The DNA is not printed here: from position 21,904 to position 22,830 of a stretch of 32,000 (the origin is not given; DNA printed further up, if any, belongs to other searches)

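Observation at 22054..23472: Secreted class D (OXA-like) beta-lactamase fused in-frame to a ClpP/SppA-like serine-protease-fold domain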

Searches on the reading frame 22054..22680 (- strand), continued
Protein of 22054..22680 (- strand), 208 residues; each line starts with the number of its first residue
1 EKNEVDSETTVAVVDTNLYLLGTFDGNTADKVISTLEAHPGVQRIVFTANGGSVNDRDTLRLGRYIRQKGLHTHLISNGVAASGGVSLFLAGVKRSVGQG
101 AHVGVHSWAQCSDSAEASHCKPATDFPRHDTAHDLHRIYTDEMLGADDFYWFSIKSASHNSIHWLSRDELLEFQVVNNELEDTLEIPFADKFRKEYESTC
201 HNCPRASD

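Call 24: search_protein_families(library=pfam, proteins=[P0084, P0086, P0088, P0097, P0105, P0116, P0120, P0129, P0148, P0169], max_evalue=0.01)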
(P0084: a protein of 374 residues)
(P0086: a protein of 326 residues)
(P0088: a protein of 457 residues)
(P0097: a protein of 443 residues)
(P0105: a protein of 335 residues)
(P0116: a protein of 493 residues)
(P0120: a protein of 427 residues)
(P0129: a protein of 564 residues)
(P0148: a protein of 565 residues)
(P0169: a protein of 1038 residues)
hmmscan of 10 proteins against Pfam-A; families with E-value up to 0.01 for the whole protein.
P0084 (374 aa): 2 families
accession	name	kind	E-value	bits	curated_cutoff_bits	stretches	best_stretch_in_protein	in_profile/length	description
PF01522.26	Polysacc_deac_1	-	4e-05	24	23.1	1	89-165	49-121/124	Polysaccharide deacetylase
PF13580.11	SIS_2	-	0.0039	17.6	27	0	256-318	9-71/138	SIS domain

P0086 (326 aa): 2 families
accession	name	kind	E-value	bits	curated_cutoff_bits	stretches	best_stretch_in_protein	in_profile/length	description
PF13858.11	DUF4199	-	0.00064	20.6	32.3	1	72-145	22-95/165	Protein of unknown function (DUF4199)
PF01522.26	Polysacc_deac_1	-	0.0021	18.4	23.1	1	238-292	49-102/124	Polysaccharide deacetylase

P0088 (457 aa): 2 families
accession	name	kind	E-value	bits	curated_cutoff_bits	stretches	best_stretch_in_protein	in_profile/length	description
PF19585.4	DUF6092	-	2.5e-05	24.9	28.7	0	266-295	21-50/86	Family of unknown function (DUF6092)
PF09349.15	OHCU_decarbox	-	0.0093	17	24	0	65-105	25-65/155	OHCU decarboxylase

P0097 (443 aa): 0 families

P0105 (335 aa): 0 families

P0116 (493 aa): 4 families
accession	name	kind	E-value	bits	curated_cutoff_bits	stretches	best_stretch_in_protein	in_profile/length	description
PF04389.22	Peptidase_M28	-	1.5e-44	152.5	21.3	1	282-481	1-191/193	Peptidase family M28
PF05343.19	Peptidase_M42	-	0.00035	20.2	23.2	0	317-364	132-179/292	M42 glutamyl aminopeptidase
PF01546.33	Peptidase_M20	-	0.00081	19.8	24.6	1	316-482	32-203/206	Peptidase family M20/M25/M40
PF16254.10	DUF4910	-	0.0016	17.8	26.6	1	317-489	83-247/247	Domain of unknown function (DUF4910)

P0120 (427 aa): 0 families

P0129 (564 aa): 1 family
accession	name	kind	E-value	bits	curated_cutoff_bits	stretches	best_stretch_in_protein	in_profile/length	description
PF14302.11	DUF4377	-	1.4e-26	92.6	25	1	238-312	1-75/75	Domain of unknown function (DUF4377)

P0148 (565 aa): 4 families
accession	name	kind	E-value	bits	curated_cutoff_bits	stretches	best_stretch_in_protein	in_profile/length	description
PF00036.39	EF-hand_1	-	3.6e-17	61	25.4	1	60-82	2-24/29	EF hand domain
PF13499.12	EF-hand_7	-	2.7e-15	56.9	30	2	66-114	10-61/67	EF-hand domain pair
PF13405.12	EF-hand_6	-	1e-13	50.1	25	0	60-81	2-23/30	EF-hand domain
PF13202.12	EF-hand_5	-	1.6e-11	43.5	25.9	1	64-81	5-22/25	EF hand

P0169 (1038 aa): 9 families
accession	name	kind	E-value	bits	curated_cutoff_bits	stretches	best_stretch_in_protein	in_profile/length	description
PF07859.19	Abhydrolase_3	-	3.7e-59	200.5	25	1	91-298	1-209/210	alpha/beta hydrolase fold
PF20434.5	BD-FAE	-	1.2e-18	67.9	26.8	1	87-179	12-107/215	BD-FAE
PF00036.39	EF-hand_1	-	6.7e-14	50.8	25.4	0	441-461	1-21/29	EF hand domain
PF13499.12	EF-hand_7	-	8.8e-12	45.7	30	1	412-461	10-61/67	EF-hand domain pair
PF13202.12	EF-hand_5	-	2.8e-10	39.6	25.9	0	447-461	6-20/25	EF hand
PF13405.12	EF-hand_6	-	3.9e-08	32.8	25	0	412-431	8-27/30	EF-hand domain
PF00135.34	COesterase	-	4.8e-06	26.2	27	1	90-177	105-199/515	Carboxylesterase family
PF13833.12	EF-hand_8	-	0.00027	21.1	28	1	427-461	8-46/54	EF-hand domain pair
PF00353.25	HemolysinCabind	-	0.00093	19.6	23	1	964-989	10-35/36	RTX calcium-binding nonapeptide repeat (4 copies)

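Call 25: find_related_loci(query=A2, collection=genome_contigs, flank=3000)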
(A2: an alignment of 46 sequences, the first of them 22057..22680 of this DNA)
Query A2 (208 aa) in genome_contigs; peptide patterns used: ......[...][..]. (x = any residue, [..] = any of these).
48 stretches matched a pattern; 15 encode a relative of the query (tblastn E <= 1e-3); 15 distinct loci.
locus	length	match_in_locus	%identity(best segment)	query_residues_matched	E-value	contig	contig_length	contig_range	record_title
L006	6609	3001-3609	64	2-204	2e-92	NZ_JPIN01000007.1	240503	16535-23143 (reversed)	Pseudidiomarina atlantica strain MCCC 1A10513 contig7, whole genome shotgun sequence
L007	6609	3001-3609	65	2-204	3e-92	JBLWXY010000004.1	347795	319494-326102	MAG: Pseudidiomarina sp. isolate EA23-05 A23maxbin.015RE.5K@4, whole genome shotgun sequence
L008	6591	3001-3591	67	9-204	7e-91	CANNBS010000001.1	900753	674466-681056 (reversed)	uncultured Marinicella sp. isolate S4E-49.fasta genome assembly, contig: NODE_1, whole genome shotgun sequence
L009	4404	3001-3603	64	4-204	2e-90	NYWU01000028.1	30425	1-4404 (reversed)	MAG: Idiomarinaceae bacterium isolate CPC14 MHASMcontig_36990, whole genome shotgun sequence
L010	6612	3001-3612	64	2-205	3e-88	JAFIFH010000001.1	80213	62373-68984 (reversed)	MAG: Idiomarina sp. isolate coassembly_bin.33 k141_38765, whole genome shotgun sequence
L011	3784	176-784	48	7-205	8e-60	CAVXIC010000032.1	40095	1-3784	MAG: uncultured bacterium isolate MFD03250.bin.1.10 genome assembly, contig: contig_30952, whole genome shotgun sequence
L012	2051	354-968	47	8-204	5e-60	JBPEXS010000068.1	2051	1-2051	MAG: Thalassolituus sp. isolate MAG30 MAG30_MAG30_68, whole genome shotgun sequence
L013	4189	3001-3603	50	7-205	1e-58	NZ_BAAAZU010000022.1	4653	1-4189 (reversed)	Luteimonas lutimaris strain JCM 16916 sequence22, whole genome shotgun sequence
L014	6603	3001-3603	50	7-205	1e-58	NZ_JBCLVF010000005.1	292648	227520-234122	Luteimonas sp. MJ293 Scaffold3_2, whole genome shotgun sequence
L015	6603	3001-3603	49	7-205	3e-57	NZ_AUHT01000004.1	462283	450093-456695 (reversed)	Lysobacter defluvii IMMIB APB-9 = DSM 18482 G545DRAFT_scaffold00001.1_C, whole genome shotgun sequence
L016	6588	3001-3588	48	6-198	8e-56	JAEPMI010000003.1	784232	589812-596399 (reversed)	MAG: Deltaproteobacteria bacterium isolate HCUG1432-5 NODE_3_length_784232_cov_32.432337, whole genome shotgun sequence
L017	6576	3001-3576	49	7-195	4e-54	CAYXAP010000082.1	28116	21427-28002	MAG TPA_asm: uncultured Sandaracinus sp. isolate SRP321284_co1_170 genome assembly, contig: NODE_1922_length_28116_cov_1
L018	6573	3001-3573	48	7-195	7e-54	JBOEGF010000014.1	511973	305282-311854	MAG: Nannocystales bacterium isolate PBSAdel1 PBSA13b_contig_151, whole genome shotgun sequence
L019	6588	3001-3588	45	3-195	1e-53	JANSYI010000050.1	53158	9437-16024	MAG: bacterium isolate bin.47 k141_969391_length_53158_cov_87.0232, whole genome shotgun sequence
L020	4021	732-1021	57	47-204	3e-16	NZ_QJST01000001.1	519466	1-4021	Idiomarina fontislapidosi strain CECT 5859 Ga0244602_101, whole genome shotgun sequence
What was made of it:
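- None of 15 genome loci is fused (call 25).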

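Call 41: search_protein_families(library=pfam, alignment_id=A2, max_evalue=10)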
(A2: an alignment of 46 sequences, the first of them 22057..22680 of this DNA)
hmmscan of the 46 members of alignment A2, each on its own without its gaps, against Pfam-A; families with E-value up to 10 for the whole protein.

A. member 1, window:22057-22680:- (208 aa): 2 families
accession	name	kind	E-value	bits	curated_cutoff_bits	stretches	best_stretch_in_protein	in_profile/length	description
PF15915.11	BAT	-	0.0051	17.1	25.8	1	4-52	27-75/156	GAF and HTH_10 associated domain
PF09338.16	Gly_reductase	-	0.19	10.6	22.2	1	35-95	297-357/426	Glycine/sarcosine/betaine reductase component B subunits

B. families by the number of members that match (of 46 scanned): 29 families (the first 25 are shown)
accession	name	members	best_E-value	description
PF00574.28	CLP_protease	7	5.4e-05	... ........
PF09338.16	Gly_reductase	4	0.0037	Glycine/sarcosine/betaine reductase component B subunits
PF08032.17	SpoU_sub_bind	3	0.079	RNA 2'-O ribose methyltransferase substrate binding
PF15915.11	BAT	2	0.0051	GAF and HTH_10 associated domain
PF07972.16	Flavodoxin_NdrI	2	0.063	NrdI Flavodoxin like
PF16970.11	FimA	1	0.009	Type-1 fimbrial protein, A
PF12698.13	ABC2_membrane_3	1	0.011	ABC-2 family transporter protein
PF01380.27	SIS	1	0.023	SIS domain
PF10100.14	Staph_opine_DH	1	0.024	Staphylopine dehydrogenase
PF01972.22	SDH_protease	1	0.039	ClpP-like SDH-type serine proteinase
PF25145.1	NfeD1b_N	1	0.045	NfeD1b, N-terminal domain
PF09255.16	Antig_Caf1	1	0.05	Caf1 Capsule antigen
PF22842.2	Pel9A-like_beta_helix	1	0.054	Pel9A-like, right handed beta helix region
PF08520.15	Mitofissin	1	0.06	Mitofissin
PF07734.18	FBA_1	1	0.076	F-box associated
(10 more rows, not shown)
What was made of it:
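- On ClpP (S14, PF00574): Hits at E up to 10, all weak (best 5.4e-5), in 7 of 46 relatives (call 41).
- Closest known: Membrane or periplasm-facing ClpP-fold peptidases: SppA. Same: One family member each gives a faint hit to SDH_protease and NfeD1b_N (call 41).
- CLP_protease is the Pfam family most often hit by relatives: 7 of 46, best E 5.4e-5 (call 41).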

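Call 60: search_solved_structures(query=A5, max_evalue=1, show_alignments=2)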
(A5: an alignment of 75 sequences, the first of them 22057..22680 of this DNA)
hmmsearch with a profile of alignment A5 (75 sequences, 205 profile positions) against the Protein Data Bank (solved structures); distinct sequences matched with E-value up to 1: 8.
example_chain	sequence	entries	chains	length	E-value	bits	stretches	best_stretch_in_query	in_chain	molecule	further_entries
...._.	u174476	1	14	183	0.019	17.6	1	46-135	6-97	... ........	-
4jcq_A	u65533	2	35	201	0.049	16.2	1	37-203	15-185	ATP-dependent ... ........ proteolytic subunit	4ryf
2v3c_C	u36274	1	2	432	0.069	15.7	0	62-104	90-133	SIGNAL RECOGNITION 54 KDA PROTEIN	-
4jcr_A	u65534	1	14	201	0.08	15.5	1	37-203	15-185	ATP-dependent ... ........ proteolytic subunit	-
3ndb_B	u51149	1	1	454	0.081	15.5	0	62-104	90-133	Signal recognition 54 kDa protein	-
1yo7_A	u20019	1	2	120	0.18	14.3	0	58-100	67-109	Regulatory protein rop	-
4rwt_C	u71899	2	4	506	0.38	13.3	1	45-108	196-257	Leiomodin-2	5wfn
9zzj_L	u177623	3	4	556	0.43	13.1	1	45-108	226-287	Leiomodin-2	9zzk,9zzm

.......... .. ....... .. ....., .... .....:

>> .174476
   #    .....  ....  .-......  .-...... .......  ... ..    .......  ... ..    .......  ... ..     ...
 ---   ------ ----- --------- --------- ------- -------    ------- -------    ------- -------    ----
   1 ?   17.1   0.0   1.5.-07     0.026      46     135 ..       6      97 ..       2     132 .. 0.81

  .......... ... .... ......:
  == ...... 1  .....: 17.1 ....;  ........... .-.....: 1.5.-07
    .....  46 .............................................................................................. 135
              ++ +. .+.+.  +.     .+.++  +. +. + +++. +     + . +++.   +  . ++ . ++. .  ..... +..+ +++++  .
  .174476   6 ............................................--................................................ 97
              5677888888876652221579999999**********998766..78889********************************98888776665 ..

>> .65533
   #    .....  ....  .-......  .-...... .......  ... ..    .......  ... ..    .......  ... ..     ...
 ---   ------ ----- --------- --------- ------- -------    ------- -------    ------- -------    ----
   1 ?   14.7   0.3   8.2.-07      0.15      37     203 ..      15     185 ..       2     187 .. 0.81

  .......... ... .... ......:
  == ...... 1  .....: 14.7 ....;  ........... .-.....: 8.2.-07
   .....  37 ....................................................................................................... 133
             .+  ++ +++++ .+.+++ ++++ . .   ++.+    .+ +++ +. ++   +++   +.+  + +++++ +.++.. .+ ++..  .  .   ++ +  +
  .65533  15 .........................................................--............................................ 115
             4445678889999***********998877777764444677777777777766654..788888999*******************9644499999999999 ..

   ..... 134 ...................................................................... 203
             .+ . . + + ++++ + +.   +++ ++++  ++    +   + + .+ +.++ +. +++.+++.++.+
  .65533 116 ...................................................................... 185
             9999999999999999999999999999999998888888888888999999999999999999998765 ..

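Call 70: search_protein_families(library=ncbifam, proteins=[P0105, P0139, P0150, P0157, P0101, P0106, P0074, P0116, P0018, P0067], max_evalue=0.1)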
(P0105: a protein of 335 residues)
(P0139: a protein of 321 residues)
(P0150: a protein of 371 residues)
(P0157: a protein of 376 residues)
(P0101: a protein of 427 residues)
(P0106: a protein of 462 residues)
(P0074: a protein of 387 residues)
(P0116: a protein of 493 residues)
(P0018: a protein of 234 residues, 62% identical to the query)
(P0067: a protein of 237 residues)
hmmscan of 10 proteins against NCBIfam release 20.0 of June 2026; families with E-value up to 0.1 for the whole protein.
P0105 (335 aa): 0 families

P0139 (321 aa): 1 family
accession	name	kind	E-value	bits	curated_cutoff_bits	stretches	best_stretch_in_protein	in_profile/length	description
NF053729.1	c-di-GMP_motif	domain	0.08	12.7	38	0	25-44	8-27/53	cyclic di-GMP-binding domain-containing protein, MshE-related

P0150 (371 aa): 0 families

P0157 (376 aa): 3 families
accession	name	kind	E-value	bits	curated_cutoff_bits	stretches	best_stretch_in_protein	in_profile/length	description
NF041410.1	XopAW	subfamily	9.1e-13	48.5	120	2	72-213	37-170/235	XopAW family type III secretion system calcium-binding effector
NF053806.1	lanmdlnLanM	equivalog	4e-06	26.9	135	1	18-140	5-117/132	lanmodulin LanM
NF038285.1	deiodinase_rel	hypoth_equivalog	0.0074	15.8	250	1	102-211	43-146/347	deiodinase family protein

P0101 (427 aa): 0 families

P0106 (462 aa): 1 family
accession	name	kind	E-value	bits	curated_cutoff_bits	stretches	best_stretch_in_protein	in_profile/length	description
NF033193.2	lipo_NDxxF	hypoth_equivalog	0.024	14.4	60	1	5-136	3-119/199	NDxxF motif lipoprotein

P0074 (387 aa): 0 families

P0116 (493 aa): 6 families
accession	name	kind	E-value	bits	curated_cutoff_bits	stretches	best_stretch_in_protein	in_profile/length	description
NF045908.1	AminopepLapALeg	equivalog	6.9e-07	28.4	600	1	288-381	198-289/396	aminopeptidase LapA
NF007568.0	PRK10199.1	equivalog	8.6e-07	28.5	298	1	231-363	43-187/346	aminopeptidase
TIGR01883.1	PepT-like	hypoth_equivalog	0.0081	15.2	274.25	1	311-362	94-144/361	peptidase T-like protein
TIGR01900.1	dapE-gram_pos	equivalog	0.02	13.8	304.2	1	315-354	87-126/351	succinyl-diaminopimelate desuccinylase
NF058540.1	Ncarbamyl_ErtE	equivalog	0.087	11.4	520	0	277-305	59-87/418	N-carbamyl-l-glutamate amidohydrolase ErtE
NF006768.0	PRK09290.1-1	equivalog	0.092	11.6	532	0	281-352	60-127/411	allantoate deiminase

P0018 (234 aa): 0 families

P0067 (237 aa): 0 families
